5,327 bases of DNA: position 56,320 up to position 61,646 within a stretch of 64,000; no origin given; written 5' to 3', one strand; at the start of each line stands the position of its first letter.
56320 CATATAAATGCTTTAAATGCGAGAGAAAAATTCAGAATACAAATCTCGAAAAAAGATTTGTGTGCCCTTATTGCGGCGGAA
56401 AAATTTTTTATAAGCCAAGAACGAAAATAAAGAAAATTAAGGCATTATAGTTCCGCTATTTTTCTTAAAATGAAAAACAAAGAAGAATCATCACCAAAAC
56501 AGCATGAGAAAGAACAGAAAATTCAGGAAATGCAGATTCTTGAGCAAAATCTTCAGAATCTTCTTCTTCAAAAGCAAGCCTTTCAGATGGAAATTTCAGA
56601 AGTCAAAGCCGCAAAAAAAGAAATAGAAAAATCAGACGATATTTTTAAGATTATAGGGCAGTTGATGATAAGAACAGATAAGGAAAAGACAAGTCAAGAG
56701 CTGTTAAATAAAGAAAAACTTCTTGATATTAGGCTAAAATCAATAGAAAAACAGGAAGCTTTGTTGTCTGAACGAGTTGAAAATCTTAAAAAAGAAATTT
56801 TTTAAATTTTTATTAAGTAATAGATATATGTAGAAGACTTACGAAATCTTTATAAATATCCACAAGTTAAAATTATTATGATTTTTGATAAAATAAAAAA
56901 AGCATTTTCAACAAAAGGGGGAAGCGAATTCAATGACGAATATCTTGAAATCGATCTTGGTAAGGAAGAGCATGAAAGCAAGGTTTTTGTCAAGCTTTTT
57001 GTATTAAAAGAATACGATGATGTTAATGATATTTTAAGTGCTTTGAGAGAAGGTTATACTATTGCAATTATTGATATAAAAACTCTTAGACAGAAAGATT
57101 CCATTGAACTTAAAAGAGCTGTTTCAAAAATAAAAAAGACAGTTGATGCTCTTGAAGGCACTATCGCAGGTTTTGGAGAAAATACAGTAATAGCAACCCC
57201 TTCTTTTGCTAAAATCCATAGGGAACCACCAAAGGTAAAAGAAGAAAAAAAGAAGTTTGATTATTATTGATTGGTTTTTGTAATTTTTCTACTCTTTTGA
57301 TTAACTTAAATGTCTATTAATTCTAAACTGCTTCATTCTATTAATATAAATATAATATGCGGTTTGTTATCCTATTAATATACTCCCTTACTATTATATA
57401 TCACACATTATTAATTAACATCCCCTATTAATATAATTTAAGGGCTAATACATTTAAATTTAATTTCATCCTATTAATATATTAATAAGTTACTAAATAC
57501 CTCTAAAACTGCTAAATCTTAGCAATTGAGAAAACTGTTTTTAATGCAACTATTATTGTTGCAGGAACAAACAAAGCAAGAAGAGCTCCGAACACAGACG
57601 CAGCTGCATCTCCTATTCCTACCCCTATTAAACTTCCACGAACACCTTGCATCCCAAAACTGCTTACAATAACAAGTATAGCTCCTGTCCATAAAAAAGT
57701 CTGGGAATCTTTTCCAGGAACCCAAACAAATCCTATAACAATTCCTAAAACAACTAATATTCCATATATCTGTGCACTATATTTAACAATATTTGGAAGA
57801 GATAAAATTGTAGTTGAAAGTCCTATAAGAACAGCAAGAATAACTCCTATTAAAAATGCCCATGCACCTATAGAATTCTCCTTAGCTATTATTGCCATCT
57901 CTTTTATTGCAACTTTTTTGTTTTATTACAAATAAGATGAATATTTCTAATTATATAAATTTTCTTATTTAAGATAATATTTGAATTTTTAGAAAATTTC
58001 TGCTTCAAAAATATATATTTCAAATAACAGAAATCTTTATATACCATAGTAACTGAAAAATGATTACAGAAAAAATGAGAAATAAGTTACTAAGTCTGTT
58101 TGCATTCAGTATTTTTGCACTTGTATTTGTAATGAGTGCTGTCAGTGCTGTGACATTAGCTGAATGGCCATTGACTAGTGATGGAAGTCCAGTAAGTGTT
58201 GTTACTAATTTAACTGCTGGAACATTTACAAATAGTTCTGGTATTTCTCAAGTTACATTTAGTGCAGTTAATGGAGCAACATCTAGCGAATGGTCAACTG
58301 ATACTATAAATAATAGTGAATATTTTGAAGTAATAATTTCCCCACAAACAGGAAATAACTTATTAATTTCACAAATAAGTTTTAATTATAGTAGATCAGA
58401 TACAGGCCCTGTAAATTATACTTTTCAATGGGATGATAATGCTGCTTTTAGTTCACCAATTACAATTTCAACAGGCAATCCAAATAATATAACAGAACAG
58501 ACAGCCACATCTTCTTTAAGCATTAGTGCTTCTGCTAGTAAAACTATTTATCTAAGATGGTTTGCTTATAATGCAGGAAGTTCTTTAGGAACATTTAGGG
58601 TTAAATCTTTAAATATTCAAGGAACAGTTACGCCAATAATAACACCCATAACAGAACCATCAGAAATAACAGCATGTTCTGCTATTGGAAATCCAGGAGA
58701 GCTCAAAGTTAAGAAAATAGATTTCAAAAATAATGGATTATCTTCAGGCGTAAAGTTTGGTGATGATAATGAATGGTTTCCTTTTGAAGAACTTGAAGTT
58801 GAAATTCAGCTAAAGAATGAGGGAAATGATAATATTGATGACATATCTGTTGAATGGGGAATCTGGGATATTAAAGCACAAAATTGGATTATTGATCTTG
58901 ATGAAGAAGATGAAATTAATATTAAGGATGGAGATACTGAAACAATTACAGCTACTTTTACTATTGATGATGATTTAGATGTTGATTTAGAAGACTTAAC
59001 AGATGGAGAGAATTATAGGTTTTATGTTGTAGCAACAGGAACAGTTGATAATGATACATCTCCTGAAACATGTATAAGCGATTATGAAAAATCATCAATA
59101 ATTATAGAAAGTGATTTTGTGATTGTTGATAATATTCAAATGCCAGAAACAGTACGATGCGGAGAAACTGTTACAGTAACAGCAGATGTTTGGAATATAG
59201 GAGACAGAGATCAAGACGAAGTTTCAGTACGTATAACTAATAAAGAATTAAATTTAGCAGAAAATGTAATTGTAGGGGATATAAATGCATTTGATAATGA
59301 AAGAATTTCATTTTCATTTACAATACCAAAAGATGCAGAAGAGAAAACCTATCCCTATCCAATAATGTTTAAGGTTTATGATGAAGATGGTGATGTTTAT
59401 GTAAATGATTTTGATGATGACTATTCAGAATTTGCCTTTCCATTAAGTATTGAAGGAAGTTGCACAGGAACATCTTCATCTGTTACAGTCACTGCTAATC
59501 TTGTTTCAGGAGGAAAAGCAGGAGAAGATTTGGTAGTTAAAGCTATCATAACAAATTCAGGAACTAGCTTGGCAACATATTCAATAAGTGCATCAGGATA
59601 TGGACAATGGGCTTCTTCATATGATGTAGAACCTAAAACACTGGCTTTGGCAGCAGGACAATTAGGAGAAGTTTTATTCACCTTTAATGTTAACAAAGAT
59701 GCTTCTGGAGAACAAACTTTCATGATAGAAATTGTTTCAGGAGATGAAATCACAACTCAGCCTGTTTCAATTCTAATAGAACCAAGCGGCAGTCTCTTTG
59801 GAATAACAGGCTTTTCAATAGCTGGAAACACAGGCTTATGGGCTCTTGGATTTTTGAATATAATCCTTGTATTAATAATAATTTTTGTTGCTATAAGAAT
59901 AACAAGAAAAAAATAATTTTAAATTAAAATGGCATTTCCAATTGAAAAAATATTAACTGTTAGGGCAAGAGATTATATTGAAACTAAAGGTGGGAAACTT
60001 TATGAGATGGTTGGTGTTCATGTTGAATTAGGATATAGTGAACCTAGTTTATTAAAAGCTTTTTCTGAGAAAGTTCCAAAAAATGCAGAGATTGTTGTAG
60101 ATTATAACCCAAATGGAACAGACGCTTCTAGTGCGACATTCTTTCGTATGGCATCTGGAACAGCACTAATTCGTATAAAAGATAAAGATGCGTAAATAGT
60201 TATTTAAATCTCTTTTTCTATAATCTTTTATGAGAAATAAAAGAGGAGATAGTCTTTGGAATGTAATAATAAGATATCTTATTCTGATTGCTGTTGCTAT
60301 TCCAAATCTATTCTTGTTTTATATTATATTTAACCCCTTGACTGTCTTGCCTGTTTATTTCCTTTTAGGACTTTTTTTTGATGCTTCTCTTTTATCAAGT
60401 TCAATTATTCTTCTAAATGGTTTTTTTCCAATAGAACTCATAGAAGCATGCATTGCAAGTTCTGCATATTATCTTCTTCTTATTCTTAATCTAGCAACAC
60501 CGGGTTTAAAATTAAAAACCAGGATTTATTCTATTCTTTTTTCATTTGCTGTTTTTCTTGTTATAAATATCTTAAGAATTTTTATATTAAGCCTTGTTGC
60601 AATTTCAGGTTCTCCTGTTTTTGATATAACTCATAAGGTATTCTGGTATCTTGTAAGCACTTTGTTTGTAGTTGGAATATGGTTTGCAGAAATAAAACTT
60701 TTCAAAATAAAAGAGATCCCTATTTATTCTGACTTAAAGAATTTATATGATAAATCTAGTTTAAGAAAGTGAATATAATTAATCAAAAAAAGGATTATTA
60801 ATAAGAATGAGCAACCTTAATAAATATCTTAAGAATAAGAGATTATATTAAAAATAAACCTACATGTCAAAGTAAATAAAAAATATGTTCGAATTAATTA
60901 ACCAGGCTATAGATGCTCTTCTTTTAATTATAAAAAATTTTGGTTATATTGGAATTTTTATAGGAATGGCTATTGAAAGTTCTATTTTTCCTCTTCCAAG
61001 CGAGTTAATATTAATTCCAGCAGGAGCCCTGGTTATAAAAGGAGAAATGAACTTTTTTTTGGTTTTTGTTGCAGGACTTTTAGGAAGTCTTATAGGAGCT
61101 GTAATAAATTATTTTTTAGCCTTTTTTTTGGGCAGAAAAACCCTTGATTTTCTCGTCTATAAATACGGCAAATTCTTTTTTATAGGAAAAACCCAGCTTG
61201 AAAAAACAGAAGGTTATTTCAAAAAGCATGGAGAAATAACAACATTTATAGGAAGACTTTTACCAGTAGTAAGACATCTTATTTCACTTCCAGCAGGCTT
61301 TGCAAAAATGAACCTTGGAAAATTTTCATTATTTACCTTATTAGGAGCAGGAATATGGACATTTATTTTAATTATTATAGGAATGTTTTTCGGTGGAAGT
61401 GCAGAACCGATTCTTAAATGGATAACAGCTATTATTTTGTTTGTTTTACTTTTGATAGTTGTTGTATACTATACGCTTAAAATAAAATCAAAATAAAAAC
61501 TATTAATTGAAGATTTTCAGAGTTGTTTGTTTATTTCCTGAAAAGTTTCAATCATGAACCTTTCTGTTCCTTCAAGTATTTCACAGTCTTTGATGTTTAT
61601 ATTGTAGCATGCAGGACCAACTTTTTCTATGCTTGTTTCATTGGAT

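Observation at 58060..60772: Minimal archaeosortase-family protein adjacent to a surface protein with a tripartite C-terminal signal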

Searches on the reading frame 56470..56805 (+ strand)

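Call 27: search_protein_families(library=pfam, proteins=[window:56470-56805:+], max_evalue=0.1)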
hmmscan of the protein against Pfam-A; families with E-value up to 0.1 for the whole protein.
window:56470-56805:+ (111 aa): 2 families
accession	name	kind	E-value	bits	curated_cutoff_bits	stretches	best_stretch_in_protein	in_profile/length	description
PF01920.25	Prefoldin_2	-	3.8e-11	43.3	27.6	1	15-110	1-99/106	Prefoldin subunit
PF05037.18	DUF669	-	0.015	15.9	21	1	10-91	32-115/138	Protein of unknown function (DUF669)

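Call 28: search_protein_families(library=ncbifam, proteins=[window:56470-56805:+], max_evalue=0.1)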
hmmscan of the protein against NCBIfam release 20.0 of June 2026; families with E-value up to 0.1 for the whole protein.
window:56470-56805:+ (111 aa): 1 family
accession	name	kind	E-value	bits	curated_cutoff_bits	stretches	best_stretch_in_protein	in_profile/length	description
TIGR02338.1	gimC_beta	equivalog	4.3e-18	65.3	73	1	15-110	6-104/110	prefoldin subunit beta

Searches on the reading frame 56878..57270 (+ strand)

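Call 27: search_protein_families(library=pfam, proteins=[window:56878-57270:+], max_evalue=0.1)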
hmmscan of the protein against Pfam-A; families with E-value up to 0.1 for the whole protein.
window:56878-57270:+ (130 aa): 1 family
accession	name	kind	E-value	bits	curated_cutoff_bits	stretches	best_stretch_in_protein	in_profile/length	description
PF04472.17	SepF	-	2.6e-10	40.8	27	1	38-113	1-72/72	Cell division protein SepF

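Call 28: search_protein_families(library=ncbifam, proteins=[window:56878-57270:+], max_evalue=0.1)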
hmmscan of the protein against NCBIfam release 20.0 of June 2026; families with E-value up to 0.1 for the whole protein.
window:56878-57270:+ (130 aa): 3 families
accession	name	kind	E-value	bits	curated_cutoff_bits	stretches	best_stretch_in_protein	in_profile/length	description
NF006042.0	PRK08185.1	subfamily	0.00021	20.7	405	1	29-103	66-140/287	hypothetical protein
NF009497.0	PRK12857.1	equivalog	0.0065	15.7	423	1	35-91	74-129/284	class II fructose-1,6-bisphosphate aldolase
NF006667.0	PRK09212.1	subfamily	0.073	12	321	1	35-103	203-272/327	pyruvate dehydrogenase complex E1 component subunit beta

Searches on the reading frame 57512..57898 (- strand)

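Call 3: search_protein_families(library=ncbifam, proteins=[window:57512-57898:-], max_evalue=1)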
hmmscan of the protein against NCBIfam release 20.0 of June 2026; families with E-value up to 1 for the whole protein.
window:57512-57898:- (128 aa): 2 families
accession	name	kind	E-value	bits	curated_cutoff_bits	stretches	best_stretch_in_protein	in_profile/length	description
TIGR04245.1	nodulat_NodA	subfamily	0.025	14.1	175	1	68-114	72-118/193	NodA family N-acyltransferase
NF001974.0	PRK00756.1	subfamily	0.082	12.5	295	1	68-114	76-122/197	acyltransferase NodA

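Call 4: search_protein_families(library=pfam, proteins=[window:57512-57898:-], max_evalue=1)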
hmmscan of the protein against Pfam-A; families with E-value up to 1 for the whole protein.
window:57512-57898:- (128 aa): 3 families
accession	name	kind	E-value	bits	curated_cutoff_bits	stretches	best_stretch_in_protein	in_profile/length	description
PF02474.21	NodA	-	0.043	13.9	22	1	68-114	74-120/195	Nodulation protein A (NodA)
PF15099.11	PIRT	-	0.14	12.3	30.6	1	9-61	54-103/128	Phosphoinositide-interacting protein family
PF16157.10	DUF4865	-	0.26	11.7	26.7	1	57-89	60-92/183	Domain of unknown function (DUF4865)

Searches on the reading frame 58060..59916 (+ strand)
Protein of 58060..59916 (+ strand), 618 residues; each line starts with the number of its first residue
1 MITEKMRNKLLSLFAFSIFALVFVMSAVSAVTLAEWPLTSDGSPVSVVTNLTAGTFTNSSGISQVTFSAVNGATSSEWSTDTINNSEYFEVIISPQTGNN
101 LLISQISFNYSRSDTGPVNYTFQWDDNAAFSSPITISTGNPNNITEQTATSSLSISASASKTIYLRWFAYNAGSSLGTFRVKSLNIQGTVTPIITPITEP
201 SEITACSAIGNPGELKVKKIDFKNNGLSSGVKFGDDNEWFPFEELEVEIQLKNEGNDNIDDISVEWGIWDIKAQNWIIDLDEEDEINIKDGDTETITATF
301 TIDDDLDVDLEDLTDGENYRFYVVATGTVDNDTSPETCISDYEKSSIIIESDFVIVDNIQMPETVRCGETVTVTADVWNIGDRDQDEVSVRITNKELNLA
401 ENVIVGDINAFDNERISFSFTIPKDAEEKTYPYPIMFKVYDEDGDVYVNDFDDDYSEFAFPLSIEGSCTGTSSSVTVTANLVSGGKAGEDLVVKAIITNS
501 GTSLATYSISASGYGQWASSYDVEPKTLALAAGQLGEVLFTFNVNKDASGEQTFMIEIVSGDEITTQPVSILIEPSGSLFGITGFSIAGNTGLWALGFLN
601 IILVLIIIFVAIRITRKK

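Call 3: search_protein_families(library=ncbifam, proteins=[window:58060-59916:+], max_evalue=1)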
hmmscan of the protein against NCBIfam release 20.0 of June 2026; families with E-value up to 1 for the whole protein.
window:58060-59916:+ (618 aa): 2 families
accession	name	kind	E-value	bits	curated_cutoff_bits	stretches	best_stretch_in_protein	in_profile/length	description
NF033506.0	PACE-CTERM-PROT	exception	5.5e-127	425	110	1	9-617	2-627/627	putative S-layer protein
TIGR03900.1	prc_long_Delta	hypoth_equivalog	0.016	13.2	660.95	1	309-450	630-773/973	MXAN_5808 family serine peptidase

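Call 4: search_protein_families(library=pfam, proteins=[window:58060-59916:+], max_evalue=1)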
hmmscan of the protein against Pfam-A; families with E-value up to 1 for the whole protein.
window:58060-59916:+ (618 aa): 6 families
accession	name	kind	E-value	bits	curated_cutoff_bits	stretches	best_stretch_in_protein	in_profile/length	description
PF07705.17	CARDB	-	7.2e-10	39.4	22.7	2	351-427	2-73/101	CARDB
PF00207.28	A2M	-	0.0089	16.3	21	1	346-391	49-91/92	Alpha-2-macroglobulin family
PF24318.1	DUF7490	-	0.013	15.5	27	0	244-306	20-80/106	Domain of unknown function (DUF7490)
PF03061.28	4HBT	-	0.014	16.1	20.6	0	477-509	36-68/79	Thioesterase superfamily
PF00041.27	fn3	-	0.11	13.2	25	0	261-326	15-69/84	Fibronectin type III domain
PF18705.7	DUF5643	-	0.44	11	34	1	415-483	30-99/115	Family of unknown function (DUF5643)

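Call 17: find_homologous_proteins(query=window:58060-59916:+, region=1-618)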
Query window:58060-59916:+, residues 1-618 (618 aa): 266 proteins with E <= 0.001 among 8000 candidates; the best 120 are listed.
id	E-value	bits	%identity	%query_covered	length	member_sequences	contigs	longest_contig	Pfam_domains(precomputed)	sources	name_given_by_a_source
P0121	0.0e+0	1351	100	100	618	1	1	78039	PF07705.18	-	-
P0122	4.5e-193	661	52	96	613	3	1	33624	-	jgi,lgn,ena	-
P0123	4.1e-192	658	51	99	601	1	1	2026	PF17766.8,PF07705.18,PF10633.16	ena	-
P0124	4.8e-185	635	49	99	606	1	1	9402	PF17766.8,PF07705.18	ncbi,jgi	jgi:hypothetical protein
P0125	2.1e-183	629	59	80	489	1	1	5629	PF07705.18,PF10633.16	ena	-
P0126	1.5e-175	603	49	92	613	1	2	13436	-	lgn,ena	-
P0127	1.7e-174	600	47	96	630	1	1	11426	PF07705.18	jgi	-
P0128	5.4e-174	598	59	71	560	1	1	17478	PF17766.8,PF07705.18,PF10633.16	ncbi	ncbi:MAG: putative S-layer protein, partial [Nanoarchaeota archaeon]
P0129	4.9e-169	582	49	99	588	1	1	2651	-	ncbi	-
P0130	1.0e-168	581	59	69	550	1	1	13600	-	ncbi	-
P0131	7.7e-166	571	45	96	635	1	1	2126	-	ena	-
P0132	2.4e-165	570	46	99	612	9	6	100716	PF07705.18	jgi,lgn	jgi:hypothetical protein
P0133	4.6e-165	569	49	99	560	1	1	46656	PF07705.18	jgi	jgi:hypothetical protein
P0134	6.4e-165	568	49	95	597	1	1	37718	PF07705.18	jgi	-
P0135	6.2e-164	565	47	96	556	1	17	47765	PF07705.18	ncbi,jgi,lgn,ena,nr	ncbi:MAG TPA: putative S-layer protein [Candidatus Nanoarchaeia archaeon]|nr:putative S-layer protei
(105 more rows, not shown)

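Call 54: predict_structure(alignment_id=A1)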
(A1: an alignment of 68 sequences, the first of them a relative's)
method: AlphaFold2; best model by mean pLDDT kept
length: 618 residues; sequences in the alignment: 68
mean_pLDDT: 90.0   pTM: 0.60
mean pLDDT of the five models: 90.0, 89.6, 88.5, 88.0, 86.8
residues with pLDDT >= 90: 465; 70-90: 103; 50-70: 30; < 50: 20
segments of 3 or more residues with pLDDT < 50: 1-3, 470-472, 580-591
pLDDT, mean of each block of 10 residues (from residue 1): 53 75 64 93 93 96 94 94 95 94 96 95 97 95 84 89 97 92 95 81 94 97 94 94 96 97 97 94 93 96 87 93 97 93 95 95 92 97 97 96 98 97 89 96 97 95 78 74 93 94 92 95 96 95 95 93 87 77 41 68 89 73
secondary structure, 60 per line:
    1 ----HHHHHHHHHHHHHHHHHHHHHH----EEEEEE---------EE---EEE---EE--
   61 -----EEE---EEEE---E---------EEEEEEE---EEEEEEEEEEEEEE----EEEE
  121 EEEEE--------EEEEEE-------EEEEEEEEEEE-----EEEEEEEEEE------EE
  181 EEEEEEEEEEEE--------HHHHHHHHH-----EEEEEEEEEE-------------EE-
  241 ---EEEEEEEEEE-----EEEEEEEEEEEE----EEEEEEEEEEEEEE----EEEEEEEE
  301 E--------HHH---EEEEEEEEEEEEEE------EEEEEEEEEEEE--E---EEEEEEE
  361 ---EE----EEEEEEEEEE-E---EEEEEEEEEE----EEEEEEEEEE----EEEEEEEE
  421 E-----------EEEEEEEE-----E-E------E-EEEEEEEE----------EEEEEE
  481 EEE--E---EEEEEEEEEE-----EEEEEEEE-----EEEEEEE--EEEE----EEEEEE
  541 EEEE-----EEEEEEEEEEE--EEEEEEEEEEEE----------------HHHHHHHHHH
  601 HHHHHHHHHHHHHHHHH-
elements in order: H5-26 E31-36 E51-53 E66-68 E72-75 E89-95 E99-112 E117-125 E134-139 E147-157 E163-172 E179-192 H201-209 E215-224 E244-253 E259-270 E275-288 E293-301 E316-329 E336-347 E354-360 E370-379 E385-394 E399-408 E413-421 E433-440 E457-464 E475-483 E490-499 E505-512 E518-524 E527-530 E535-544 E550-560 E563-574 H591-617

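Call 60: fold_search(model_id=the predicted structure, library=pdb)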
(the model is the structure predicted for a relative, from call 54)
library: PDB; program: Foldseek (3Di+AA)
matches with E <= 10: 1979; with E <= 0.001: 256
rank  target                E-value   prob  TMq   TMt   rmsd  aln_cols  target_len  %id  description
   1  5a42                  6.3e-11  1.00  0.16  0.08  35.3       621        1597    8  Cryo-EM single particle 3D reconstruction of the native conformation of E. coli alpha-2-macroglobulin (ECAM) (released 2015-07-29)
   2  7sqc_O0               7.0e-11  1.00  0.17  0.11  22.1       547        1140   12  Ciliary C1 central pair apparatus isolated from Chlamydomonas reinhardtii (released 2022-04-13)
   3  3hs0_F                6.1e-10  1.00  0.18  0.18  38.1       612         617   13  Cobra Venom Factor (CVF) in complex with human factor B (released 2009-07-07)
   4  7sqc_T1               7.1e-10  1.00  0.14  0.15  27.6       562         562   10  Ciliary C1 central pair apparatus isolated from Chlamydomonas reinhardtii (released 2022-04-13)
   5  3frp_A                9.0e-10  1.00  0.17  0.18  38.8       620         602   12  Crystal Structure of Cobra Venom Factor, a Co-factor for C3- and C5 convertase CVFBb (released 2009-04-28)
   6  4rtd                  1.3e-09  1.00  0.16  0.10  40.3       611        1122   10  Escherichia coli alpha-2-macroglobulin activated by porcine elastase (released 2015-07-15)
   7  5jpm_A                1.5e-09  1.00  0.19  0.18  33.3       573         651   10  Structure of the complex of human complement C4 with MASP-2 rebuilt using iMDFF (released 2016-08-10)
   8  9u61_C                2.2e-09  1.00  0.21  0.21  31.6       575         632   11  CP/MBL pathways C3 convertase C4b2a and C3 complex (released 2026-01-14)
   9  7sqc_F0               3.2e-09  1.00  0.17  0.28  22.7       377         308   12  Ciliary C1 central pair apparatus isolated from Chlamydomonas reinhardtii (released 2022-04-13)
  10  8cml_E                3.5e-09  1.00  0.19  0.18  32.9       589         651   10  Cryo-EM structure of complement C5 in complex with nanobodies UNbC5-1 and UNbC5-2 (released 2023-09-27)
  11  3t4a_A                3.7e-09  1.00  0.18  0.17  37.5       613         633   13  Structure of a truncated form of Staphylococcal Complement Inhibitor B bound to human C3c at 3.4 Angstrom resolution (released 2011-11-23)
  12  9fx2                  4.1e-09  1.00  0.19  0.12  33.9       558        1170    9  Structure of methylamine activated CD109 (released 2025-03-19)
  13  8coe_C                4.1e-09  1.00  0.20  0.19  34.0       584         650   10  complement C5 in complex with the LCP0195 nanobody (released 2024-01-03)
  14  7sqc_T0               4.5e-09  1.00  0.13  0.15  26.1       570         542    9  Ciliary C1 central pair apparatus isolated from Chlamydomonas reinhardtii (released 2022-04-13)
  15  9ijj_h                5.2e-09  1.00  0.15  0.08  26.3       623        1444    9  In situ structure of the central apparatus in mouse sperm axoneme. (released 2025-06-04)
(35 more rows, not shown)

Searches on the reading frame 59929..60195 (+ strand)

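Call 3: search_protein_families(library=ncbifam, proteins=[window:59929-60195:+], max_evalue=1)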
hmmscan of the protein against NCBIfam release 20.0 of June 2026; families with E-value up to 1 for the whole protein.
window:59929-60195:+ (88 aa): 0 families

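Call 4: search_protein_families(library=pfam, proteins=[window:59929-60195:+], max_evalue=1)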
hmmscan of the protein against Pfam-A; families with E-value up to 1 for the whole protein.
window:59929-60195:+ (88 aa): 2 families
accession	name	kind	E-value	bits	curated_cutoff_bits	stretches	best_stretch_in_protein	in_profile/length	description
PF22567.2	UBA_9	-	0.034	14.5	27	1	30-59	11-39/43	UBA-like domain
PF02482.25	Ribosomal_S30AE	-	0.05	14.8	23.7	1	10-67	11-57/88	Sigma 54 modulation protein / S30EA ribosomal protein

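Call 62: search_protein_families(library=phrogs, proteins=[window:59929-60195:+], max_evalue=0.01)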
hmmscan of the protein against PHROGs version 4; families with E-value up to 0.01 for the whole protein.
window:59929-60195:+ (88 aa): 0 families

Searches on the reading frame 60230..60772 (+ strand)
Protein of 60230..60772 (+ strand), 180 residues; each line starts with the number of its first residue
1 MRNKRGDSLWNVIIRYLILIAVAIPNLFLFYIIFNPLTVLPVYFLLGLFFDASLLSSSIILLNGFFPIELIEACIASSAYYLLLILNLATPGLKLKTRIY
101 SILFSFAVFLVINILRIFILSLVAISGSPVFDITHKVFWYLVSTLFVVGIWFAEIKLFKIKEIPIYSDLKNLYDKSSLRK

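Call 3: search_protein_families(library=ncbifam, proteins=[window:60230-60772:+], max_evalue=1)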
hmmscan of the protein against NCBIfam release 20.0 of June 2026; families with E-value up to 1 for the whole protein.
window:60230-60772:+ (180 aa): 6 families
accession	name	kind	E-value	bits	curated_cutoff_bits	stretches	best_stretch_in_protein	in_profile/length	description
NF033505.2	paceosortase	exception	5.1e-64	215.4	80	1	10-176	2-166/167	pacearchaeosortase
TIGR04178.1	exo_archaeo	signature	2.6e-07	30.8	23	1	69-156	2-93/97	exosortase/archaeosortase family protein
NF046081.1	exosort_XrtX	exception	4.9e-07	29.8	170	1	54-157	59-161/168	exosortase X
TIGR04177.1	exosort_XrtH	exception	0.0018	18.3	86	1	49-155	45-152/158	exosortase H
TIGR04144.1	archaeo_VPXXXP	exception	0.0049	16.8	150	1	36-150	31-145/156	archaeosortase B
TIGR04175.1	archaeo_artD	exception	0.023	14.7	125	1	14-152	7-139/150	archaeosortase D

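Call 4: search_protein_families(library=pfam, proteins=[window:60230-60772:+], max_evalue=1)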
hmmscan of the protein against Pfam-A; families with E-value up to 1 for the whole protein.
window:60230-60772:+ (180 aa): 0 families

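Call 16: find_homologous_proteins(query=window:60230-60772:+)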
Query window:60230-60772:+ (180 aa): 952 proteins with E <= 0.001 among 1187 candidates; the best 120 are listed.
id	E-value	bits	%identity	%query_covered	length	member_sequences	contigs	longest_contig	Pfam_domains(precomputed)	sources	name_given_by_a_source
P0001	4.7e-104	364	100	100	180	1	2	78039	-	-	-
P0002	1.8e-103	362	99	100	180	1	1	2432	-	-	-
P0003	9.1e-79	282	78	100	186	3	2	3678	-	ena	-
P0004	5.2e-75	270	76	98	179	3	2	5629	-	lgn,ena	-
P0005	5.0e-71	257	69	100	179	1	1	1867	-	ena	-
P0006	1.9e-67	245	67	99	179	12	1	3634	-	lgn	-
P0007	2.3e-67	245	66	98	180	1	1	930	-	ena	-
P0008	3.4e-67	244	69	100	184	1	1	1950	-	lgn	-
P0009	5.5e-67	243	68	100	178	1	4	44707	-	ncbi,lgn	ncbi:MAG: pacearchaeosortase [Candidatus Pacearchaeota archaeon]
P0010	5.9e-67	243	66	100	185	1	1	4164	-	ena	-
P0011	1.2e-66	242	68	100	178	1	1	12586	-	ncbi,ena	-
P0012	1.7e-66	242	67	100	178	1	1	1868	-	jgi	jgi:exosortase/archaeosortase family protein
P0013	2.0e-66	242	64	99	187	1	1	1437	-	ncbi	-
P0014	4.0e-66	241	72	84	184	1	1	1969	-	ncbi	-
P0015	4.3e-66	241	65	99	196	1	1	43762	-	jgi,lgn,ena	-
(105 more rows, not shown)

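Call 43: search_solved_structures(query=A2, max_evalue=1)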
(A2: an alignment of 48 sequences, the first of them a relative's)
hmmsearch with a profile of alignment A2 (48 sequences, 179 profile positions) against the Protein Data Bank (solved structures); distinct sequences matched with E-value up to 1: 0.

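Call 52: predict_structure(alignment_id=A2)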
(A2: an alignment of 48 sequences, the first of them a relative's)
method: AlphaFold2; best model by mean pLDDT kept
length: 180 residues; sequences in the alignment: 48
mean_pLDDT: 82.9   pTM: 0.75
mean pLDDT of the five models: 82.9, 80.0, 78.2, 75.9, 74.8
residues with pLDDT >= 90: 40; 70-90: 125; 50-70: 10; < 50: 5
segments of 3 or more residues with pLDDT < 50: 1-5
pLDDT, mean of each block of 10 residues (from residue 1): 54 85 83 89 95 91 89 65 80 87 90 90 85 78 86 88 78 78
secondary structure, 60 per line:
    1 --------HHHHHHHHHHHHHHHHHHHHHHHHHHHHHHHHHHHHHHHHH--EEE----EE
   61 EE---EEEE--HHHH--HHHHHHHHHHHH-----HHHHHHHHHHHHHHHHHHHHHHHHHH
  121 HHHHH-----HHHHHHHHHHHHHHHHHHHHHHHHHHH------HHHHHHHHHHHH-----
elements in order: H9-49 E52-54 E59-62 E66-69 H72-75 H78-89 H95-125 H131-157 H164-175

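Call 56: fold_search(model_id=the predicted structure, library=pdb)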
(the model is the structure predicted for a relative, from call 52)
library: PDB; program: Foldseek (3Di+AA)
matches with E <= 10: 1; with E <= 0.001: 0
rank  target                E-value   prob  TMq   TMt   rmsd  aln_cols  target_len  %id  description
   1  5dy8_B                6.2e+00  0.01  0.16  0.13  20.2       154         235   13  Crystal Structure of the ER-alpha Ligand-binding Domain in Complex with the Cyclofenil Derivative 4,4'-{[(3S)-3-ethylc (released 2016-05-04)

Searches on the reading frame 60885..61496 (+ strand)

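Call 3: search_protein_families(library=ncbifam, proteins=[window:60885-61496:+], max_evalue=1)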
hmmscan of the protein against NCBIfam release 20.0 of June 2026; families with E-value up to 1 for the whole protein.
window:60885-61496:+ (203 aa): 3 families
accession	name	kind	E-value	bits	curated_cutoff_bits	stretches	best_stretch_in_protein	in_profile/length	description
NF052604.1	UndecprPTUtpABac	equivalog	5.8e-36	124.4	250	1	6-200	2-191/198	undecaprenyl phosphate transporter UptA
NF052605.1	UndecprPTUptAStph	equivalog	5.8e-34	117.8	300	1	15-199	8-194/197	undecaprenyl phosphate transporter UptA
NF008102.0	PRK10847.1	equivalog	4.6e-13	49.5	236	1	37-193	49-204/219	DedA family protein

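Call 4: search_protein_families(library=pfam, proteins=[window:60885-61496:+], max_evalue=1)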
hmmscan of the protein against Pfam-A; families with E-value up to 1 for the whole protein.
window:60885-61496:+ (203 aa): 1 family
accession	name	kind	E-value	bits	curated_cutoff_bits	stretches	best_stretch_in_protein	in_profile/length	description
PF09335.16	VTT_dom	-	6e-23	82.1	33.9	1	37-167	1-122/123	VTT domain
